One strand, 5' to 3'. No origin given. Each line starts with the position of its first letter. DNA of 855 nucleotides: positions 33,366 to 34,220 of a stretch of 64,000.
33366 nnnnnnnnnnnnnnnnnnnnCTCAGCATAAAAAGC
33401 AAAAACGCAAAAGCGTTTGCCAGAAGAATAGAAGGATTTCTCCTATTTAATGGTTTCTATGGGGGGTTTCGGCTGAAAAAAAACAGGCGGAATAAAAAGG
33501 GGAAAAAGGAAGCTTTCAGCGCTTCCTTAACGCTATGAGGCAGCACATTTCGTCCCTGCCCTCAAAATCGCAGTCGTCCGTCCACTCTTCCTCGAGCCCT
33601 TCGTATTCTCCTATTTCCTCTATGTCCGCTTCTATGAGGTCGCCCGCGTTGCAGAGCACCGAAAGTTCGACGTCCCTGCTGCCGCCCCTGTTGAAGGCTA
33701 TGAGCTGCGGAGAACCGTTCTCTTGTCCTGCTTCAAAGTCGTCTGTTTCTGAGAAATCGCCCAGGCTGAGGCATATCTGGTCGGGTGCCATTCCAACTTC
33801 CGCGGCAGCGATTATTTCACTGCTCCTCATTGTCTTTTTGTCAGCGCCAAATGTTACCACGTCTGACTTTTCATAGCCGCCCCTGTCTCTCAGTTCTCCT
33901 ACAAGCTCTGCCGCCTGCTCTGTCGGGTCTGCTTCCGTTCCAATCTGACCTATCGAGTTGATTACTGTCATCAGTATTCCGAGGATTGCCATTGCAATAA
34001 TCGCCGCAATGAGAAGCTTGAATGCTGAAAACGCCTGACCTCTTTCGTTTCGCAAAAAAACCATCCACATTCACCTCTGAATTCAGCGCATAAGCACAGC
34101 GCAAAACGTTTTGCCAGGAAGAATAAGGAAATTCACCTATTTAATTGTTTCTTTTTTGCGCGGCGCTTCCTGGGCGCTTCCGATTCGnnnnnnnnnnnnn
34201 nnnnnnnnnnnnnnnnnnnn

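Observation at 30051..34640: Array of seven tandem pilin-like genes, including a recent duplication that copied the promoter and a palindromic element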

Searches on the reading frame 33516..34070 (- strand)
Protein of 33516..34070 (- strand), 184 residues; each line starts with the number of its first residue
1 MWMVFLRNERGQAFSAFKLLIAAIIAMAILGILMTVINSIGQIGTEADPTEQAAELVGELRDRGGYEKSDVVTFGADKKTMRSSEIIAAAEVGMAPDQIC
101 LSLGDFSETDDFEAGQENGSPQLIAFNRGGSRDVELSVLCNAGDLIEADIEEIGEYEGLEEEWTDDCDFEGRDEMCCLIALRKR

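Call 3: search_protein_families(library=pfam, max_evalue=0.1, proteins=[window:33516-34070:-])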
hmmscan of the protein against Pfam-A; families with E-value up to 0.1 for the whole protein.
window:33516-34070:- (184 aa): 0 families

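Call 8: find_encoding_contigs(protein=window:33516-34064:-, flank=10000, max_places=6)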
Protein window:33516-34064:- (182 aa): 10 contigs read that carry it; 2 places shown.
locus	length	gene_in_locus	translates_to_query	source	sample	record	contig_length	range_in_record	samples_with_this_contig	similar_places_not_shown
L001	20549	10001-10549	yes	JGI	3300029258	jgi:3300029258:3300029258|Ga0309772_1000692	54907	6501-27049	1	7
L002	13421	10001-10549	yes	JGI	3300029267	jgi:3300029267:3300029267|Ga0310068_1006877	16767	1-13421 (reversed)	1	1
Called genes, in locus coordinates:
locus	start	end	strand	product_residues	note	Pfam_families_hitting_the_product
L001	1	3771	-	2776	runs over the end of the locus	PF13620:CarboxypepD_reg (faint), PF17802:SpaA (faint)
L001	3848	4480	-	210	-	-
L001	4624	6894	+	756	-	PF00437:T2SSE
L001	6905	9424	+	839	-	-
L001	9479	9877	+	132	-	-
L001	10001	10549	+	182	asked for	-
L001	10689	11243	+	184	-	-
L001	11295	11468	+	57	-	-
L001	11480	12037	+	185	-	-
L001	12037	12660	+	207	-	-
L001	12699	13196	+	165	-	-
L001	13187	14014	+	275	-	-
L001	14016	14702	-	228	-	-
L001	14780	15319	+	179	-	-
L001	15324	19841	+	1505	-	-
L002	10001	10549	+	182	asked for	-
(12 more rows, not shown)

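Call 10: find_homologous_proteins(query=window:33516-34064:-, max_evalue=0.001)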
Query window:33516-34064:- (182 aa): 8 proteins with E <= 0.001 among 285 candidates.
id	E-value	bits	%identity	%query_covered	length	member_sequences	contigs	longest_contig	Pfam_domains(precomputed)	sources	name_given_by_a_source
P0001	1.9e-112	391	100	100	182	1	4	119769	-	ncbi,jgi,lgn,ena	-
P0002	9.2e-35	138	70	53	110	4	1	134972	-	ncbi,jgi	-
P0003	4.1e-21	94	39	97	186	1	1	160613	-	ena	-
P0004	9.0e-21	93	38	99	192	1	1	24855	-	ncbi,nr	ncbi:MAG: hypothetical protein NT067_06410 [Candidatus Diapherotrites archaeon]|nr:hypothetical prot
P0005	4.2e-16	77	35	97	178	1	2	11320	-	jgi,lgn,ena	-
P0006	6.9e-16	77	33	97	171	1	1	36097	-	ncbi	-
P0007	5.6e-15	74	34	97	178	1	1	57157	-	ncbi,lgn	-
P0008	6.4e-12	64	35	97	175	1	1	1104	-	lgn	-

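Call 14: find_encoding_contigs(protein=P0004, flank=10000, max_places=2)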
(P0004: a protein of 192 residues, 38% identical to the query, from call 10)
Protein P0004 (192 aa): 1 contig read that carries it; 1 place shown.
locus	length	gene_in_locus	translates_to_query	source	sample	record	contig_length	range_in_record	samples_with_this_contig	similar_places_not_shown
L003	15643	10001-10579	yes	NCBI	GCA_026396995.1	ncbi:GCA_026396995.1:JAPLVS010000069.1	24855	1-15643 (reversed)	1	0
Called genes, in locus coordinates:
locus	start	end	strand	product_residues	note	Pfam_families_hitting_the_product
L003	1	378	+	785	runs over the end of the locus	-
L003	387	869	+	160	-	-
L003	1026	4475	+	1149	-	PF00092:VWA (faint), PF00362:Integrin_beta (faint)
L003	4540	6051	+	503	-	-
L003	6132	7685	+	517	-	-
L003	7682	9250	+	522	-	-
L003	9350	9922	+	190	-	-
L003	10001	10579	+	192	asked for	-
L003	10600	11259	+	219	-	PF09721:Exosortase_EpsH (weak)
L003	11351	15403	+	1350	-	PF13620:CarboxypepD_reg (faint), PF11974:bMG3 (faint)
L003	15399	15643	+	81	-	PF01555:N6_N4_Mtase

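Call 15: find_encoding_contigs(protein=P0003, flank=10000, max_places=2)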
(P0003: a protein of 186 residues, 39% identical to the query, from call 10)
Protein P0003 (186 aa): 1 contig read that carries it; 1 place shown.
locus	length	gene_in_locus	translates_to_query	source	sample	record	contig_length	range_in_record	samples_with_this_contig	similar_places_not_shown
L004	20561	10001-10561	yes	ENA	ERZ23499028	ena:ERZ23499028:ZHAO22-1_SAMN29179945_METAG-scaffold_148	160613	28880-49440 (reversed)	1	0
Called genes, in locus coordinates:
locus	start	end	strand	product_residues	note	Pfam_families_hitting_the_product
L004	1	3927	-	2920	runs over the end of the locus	PF17802:SpaA (faint), PF13620:CarboxypepD_reg (faint), PF13715:CarbopepD_reg_2 (faint)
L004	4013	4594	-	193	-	PF09721:Exosortase_EpsH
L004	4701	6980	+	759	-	PF00437:T2SSE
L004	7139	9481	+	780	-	-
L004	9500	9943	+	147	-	-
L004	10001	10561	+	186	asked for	-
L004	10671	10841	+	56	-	-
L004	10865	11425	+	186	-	-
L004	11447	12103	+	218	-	-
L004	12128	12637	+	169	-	-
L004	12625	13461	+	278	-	-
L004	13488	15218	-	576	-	-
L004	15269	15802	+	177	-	-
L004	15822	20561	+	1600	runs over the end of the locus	-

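Call 16: find_encoding_contigs(protein=P0007, flank=10000, max_places=2)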
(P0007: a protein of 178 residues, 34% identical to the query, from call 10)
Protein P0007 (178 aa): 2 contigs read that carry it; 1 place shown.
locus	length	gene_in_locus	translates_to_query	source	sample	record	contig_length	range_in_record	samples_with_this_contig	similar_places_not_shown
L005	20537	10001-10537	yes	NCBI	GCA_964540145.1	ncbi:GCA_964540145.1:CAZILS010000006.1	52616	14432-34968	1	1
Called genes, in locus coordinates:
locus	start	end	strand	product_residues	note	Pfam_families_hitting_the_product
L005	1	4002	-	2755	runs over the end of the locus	PF13620:CarboxypepD_reg (faint), PF11974:bMG3 (faint)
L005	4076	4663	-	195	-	PF09721:Exosortase_EpsH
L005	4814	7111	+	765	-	PF00437:T2SSE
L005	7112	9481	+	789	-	PF00482:T2SSF (weak)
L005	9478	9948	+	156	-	-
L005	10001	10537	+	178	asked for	-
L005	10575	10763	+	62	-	-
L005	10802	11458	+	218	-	-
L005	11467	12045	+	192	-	-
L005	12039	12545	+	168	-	-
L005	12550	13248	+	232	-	-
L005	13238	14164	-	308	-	PF13248:Zn_ribbon_3 (weak)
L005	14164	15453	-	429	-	-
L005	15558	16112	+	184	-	-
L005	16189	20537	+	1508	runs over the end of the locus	-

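Call 37: predict_structure(alignment_id=A2)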
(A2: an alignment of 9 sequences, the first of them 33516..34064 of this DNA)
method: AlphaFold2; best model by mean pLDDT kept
length: 182 residues; sequences in the alignment: 9
mean_pLDDT: 83.2   pTM: 0.71
mean pLDDT of the five models: 83.2, 82.2, 80.4, 79.8, 79.1
residues with pLDDT >= 90: 83; 70-90: 71; 50-70: 17; < 50: 11
segments of 3 or more residues with pLDDT < 50: 1-6, 39-42
pLDDT, mean of each block of 10 residues (from residue 1): 46 69 80 57 77 94 92 91 92 91 92 83 91 95 88 81 84 93 86
secondary structure, 60 per line:
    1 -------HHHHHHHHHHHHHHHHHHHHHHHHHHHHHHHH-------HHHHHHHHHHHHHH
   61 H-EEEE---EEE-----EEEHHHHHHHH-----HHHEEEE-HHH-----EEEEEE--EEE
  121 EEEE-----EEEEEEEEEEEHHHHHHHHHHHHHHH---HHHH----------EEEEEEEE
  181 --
elements in order: H8-39 H47-61 E63-66 E70-72 E78-80 H81-88 E97-100 E110-115 E118-124 E130-140 H141-155 H159-162 E173-180

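Call 40: search_protein_families(library=ncbifam, max_evalue=1, proteins=[window:33516-34064:-])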
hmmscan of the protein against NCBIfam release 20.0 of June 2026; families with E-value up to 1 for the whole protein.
window:33516-34064:- (182 aa): 0 families

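Call 44: fold_search(model_id=the predicted structure, library=pdb)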
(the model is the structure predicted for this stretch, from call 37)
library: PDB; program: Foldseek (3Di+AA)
matches with E <= 10: 223; with E <= 0.001: 0
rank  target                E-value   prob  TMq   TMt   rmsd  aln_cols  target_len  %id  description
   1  1eov                  7.7e-01  0.04  0.16  0.07  14.6       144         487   19  FREE ASPARTYL-TRNA SYNTHETASE (ASPRS) (E.C. 6.1.1.12) FROM YEAST (released 2000-09-24)
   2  7lu4_B                8.3e-01  0.01  0.11  0.03  21.3       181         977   11  Crystal structure of bacterial glycyl tRNA synthetase in complex with glycine (released 2021-08-04)
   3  4a2u_H                1.1e+00  0.08  0.16  0.13  14.4       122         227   12  CRP(CAP) from Myco. Tuberculosis, with cAMP (released 2012-10-10)
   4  11qf_B                1.2e+00  0.06  0.17  0.11   7.3        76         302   18  I-PnoMI with solubilizing mutations (released 2026-03-25)
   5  2h6c_A                1.4e+00  0.05  0.14  0.13  13.7       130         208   12  Crystal structure of reduced CprK in absence of any ligand (released 2006-07-04)
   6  11qf_A                1.5e+00  0.05  0.17  0.11   7.3        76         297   18  I-PnoMI with solubilizing mutations (released 2026-03-25)
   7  9gm5_A                1.6e+00  0.04  0.16  0.08  12.5       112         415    4  OCCM maturation intermediate stalled with an Arginine Finger mutation in Mcm5: Conformer 1 (released 2025-03-05)
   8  1fot                  1.6e+00  0.03  0.14  0.10   6.9        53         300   19  STRUCTURE OF THE UNLIGANDED CAMP-DEPENDENT PROTEIN KINASE CATALYTIC SUBUNIT FROM SACCHAROMYCES CEREVISIAE (released 2001-06-13)
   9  3i7f_B                1.6e+00  0.02  0.15  0.09  14.7       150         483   13  Aspartyl tRNA synthetase from Entamoeba histolytica (released 2009-07-21)
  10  3i7f_A                1.7e+00  0.02  0.15  0.08  14.9       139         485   13  Aspartyl tRNA synthetase from Entamoeba histolytica (released 2009-07-21)
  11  4pu9                  1.7e+00  0.01  0.08  0.05  14.0       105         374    8  E. coli GyrB 43-kDa N-terminal fragment in complex with ADP-BeF3 (released 2014-09-24)
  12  2kkq_MODEL_1_A        1.8e+00  0.02  0.13  0.19  12.8        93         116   10  Solution NMR Structure of the Ig-like C2-type 2 Domain of Human Myotilin. Northeast Structural Genomics Target (released 2009-07-07)
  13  6el8_A                2.0e+00  0.05  0.13  0.24   6.6        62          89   16  Crystal structure of the Forkhead domain of human FOXN1 in complex with DNA (released 2017-11-15)
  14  3mip_A                2.0e+00  0.05  0.20  0.22  10.0       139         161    9  I-MsoI re-designed for altered DNA cleavage specificity (-8GCG) (released 2010-05-19)
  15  1tlk                  2.0e+00  0.01  0.14  0.20  12.6       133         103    9  X-RAY STRUCTURE DETERMINATION OF TELOKIN, THE C-TERMINAL DOMAIN OF MYOSIN LIGHT CHAIN KINASE, AT 2.8 ANGSTROMS RESOLUTIO (released 1993-10-31)
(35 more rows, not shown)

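Call 46: find_related_loci(query=A1, collection=genome_contigs, flank=10000)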
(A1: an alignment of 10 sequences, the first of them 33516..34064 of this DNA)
Query A1 (182 aa) in genome_contigs; peptide patterns used: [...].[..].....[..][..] (x = any residue, [..] = any of these).
147 stretches matched a pattern; 123 encode a relative of the query (tblastn E <= 1e-3); the best 80 are kept; 80 distinct loci.
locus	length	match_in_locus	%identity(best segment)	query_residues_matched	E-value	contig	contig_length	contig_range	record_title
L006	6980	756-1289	66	6-182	7e-73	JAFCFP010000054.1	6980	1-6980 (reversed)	MAG: Candidatus Iainarchaeum archaeon isolate Meg22_1618_Bin_64 Meg22_1618_Bin_64_scaffold_17989, whole genome shotgun s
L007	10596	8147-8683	42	6-180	5e-31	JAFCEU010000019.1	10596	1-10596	MAG: Candidatus Iainarchaeum archaeon isolate Meg22_1214_Bin_231 Meg22_1214_Bin_231_scaffold_24766, whole genome shotgun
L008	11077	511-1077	40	4-180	1e-28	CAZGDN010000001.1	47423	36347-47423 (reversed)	MAG TPA_asm: uncultured archaeon isolate SRP141559_co1_70 genome assembly, contig: NODE_194_length_47423_cov_22.750697,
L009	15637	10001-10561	38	3-180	8e-28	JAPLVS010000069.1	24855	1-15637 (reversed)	MAG: Candidatus Iainarchaeum archaeon isolate LacPavin_0920_SED3_MAG_48_10 LacPavin_0920_SED3_scaffold_2290631, whole ge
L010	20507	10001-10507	35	1-179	2e-26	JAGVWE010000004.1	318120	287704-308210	MAG: Candidatus Iainarchaeum archaeon isolate RIFCSPLOWO2_01_FULL_58_19 rifcsplowo2_01_scaffold_173, whole genome shotgu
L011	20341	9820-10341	35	1-181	3e-26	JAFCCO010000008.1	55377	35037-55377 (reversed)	MAG: Candidatus Iainarchaeum archaeon isolate AB_3033_Bin_60 AB_3033_Bin_60_scaffold_473, whole genome shotgun sequence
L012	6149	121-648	34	4-181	1e-24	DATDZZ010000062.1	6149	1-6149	MAG TPA_asm: archaeon isolate SMAG_U8205 k141_1487813, whole genome shotgun sequence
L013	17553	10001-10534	40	6-180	4e-22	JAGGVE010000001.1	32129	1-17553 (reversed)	MAG: Candidatus Iainarchaeum archaeon isolate AUK092 PB_MBMC_046_c_000000000051, whole genome shotgun sequence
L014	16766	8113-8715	33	6-180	1e-23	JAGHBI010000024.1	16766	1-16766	MAG: Candidatus Iainarchaeum archaeon isolate AUK252 PB_MBMC_206_c_000000000014, whole genome shotgun sequence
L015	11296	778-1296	37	8-180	7e-23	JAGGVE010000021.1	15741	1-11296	MAG: Candidatus Iainarchaeum archaeon isolate AUK092 PB_MBMC_046_c_000000000050, whole genome shotgun sequence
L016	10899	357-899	35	1-180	9e-23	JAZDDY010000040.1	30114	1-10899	MAG: Candidatus Iainarchaeum archaeon isolate MEGAHIT-group-0.114 k141_7764133, whole genome shotgun sequence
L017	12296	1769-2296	40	6-182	9e-23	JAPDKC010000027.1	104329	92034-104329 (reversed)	MAG: archaeon isolate S5B6_HD70 c_000000000076, whole genome shotgun sequence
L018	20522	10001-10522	32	8-181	3e-22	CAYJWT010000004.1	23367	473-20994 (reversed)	MAG TPA_asm: uncultured archaeon isolate ERP125453_co1_509 genome assembly, contig: NODE_2006_length_23367_cov_5.555894,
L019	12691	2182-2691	33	6-180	2e-21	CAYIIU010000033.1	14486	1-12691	MAG TPA_asm: uncultured archaeon isolate ERP119705_co23_96 genome assembly, contig: NODE_4069_length_14486_cov_6.752962,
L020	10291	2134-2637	35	6-180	4e-21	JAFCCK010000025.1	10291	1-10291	MAG: Candidatus Iainarchaeum archaeon isolate AB_3033_Bin_158 AB_3033_Bin_158_scaffold_11600, whole genome shotgun seque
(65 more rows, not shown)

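Call 95: find_encoding_contigs(protein=P0002, flank=6000, max_places=3)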
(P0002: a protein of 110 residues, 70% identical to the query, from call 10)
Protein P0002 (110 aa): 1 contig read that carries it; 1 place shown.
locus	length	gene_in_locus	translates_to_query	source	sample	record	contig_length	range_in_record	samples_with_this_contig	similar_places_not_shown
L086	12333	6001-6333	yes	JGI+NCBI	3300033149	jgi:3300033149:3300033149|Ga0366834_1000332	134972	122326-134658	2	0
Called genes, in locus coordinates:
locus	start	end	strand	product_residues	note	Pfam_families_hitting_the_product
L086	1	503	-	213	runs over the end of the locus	-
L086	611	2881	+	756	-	PF00437:T2SSE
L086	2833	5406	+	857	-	-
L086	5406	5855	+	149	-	-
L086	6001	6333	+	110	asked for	-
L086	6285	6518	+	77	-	-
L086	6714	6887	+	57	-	-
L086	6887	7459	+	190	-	-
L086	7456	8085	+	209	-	-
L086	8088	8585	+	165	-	-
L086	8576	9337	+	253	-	-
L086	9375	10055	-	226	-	-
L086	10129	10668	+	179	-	-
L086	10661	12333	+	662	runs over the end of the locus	?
